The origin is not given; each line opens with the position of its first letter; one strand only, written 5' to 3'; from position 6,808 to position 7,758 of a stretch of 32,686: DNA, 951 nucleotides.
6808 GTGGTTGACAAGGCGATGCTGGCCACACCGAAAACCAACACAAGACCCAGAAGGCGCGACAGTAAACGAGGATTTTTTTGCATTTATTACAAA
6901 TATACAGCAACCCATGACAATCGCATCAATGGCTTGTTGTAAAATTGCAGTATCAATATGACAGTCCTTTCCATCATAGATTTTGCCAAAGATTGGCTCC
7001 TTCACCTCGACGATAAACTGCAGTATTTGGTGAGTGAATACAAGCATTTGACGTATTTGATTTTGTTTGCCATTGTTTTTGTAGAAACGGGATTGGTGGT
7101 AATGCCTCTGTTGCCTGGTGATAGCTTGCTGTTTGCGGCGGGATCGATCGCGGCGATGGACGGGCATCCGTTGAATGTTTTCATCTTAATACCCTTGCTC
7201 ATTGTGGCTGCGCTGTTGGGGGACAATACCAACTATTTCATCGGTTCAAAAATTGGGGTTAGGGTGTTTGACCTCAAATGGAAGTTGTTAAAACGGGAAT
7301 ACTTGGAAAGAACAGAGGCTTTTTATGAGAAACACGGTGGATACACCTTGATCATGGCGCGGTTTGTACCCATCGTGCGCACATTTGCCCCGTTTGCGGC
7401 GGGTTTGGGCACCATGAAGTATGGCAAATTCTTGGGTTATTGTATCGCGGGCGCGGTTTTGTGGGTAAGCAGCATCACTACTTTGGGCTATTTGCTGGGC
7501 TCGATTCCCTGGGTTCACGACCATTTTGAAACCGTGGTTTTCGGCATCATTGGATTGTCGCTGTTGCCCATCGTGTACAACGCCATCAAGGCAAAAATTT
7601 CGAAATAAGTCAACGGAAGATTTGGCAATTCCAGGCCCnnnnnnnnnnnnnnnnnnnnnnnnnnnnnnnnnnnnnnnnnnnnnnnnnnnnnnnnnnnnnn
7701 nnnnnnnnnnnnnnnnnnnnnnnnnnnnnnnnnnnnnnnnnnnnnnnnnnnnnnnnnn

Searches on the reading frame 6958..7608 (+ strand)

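Call 45: search_protein_families(library=pfam, proteins=[window:6958-7608:+], max_evalue=0.0001)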
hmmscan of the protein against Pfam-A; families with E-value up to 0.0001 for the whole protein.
window:6958-7608:+ (216 aa): 1 family
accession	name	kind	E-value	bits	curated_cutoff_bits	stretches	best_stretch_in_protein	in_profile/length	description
PF09335.16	VTT_dom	-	7.1e-19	68.9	33.9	1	52-178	1-122/123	VTT domain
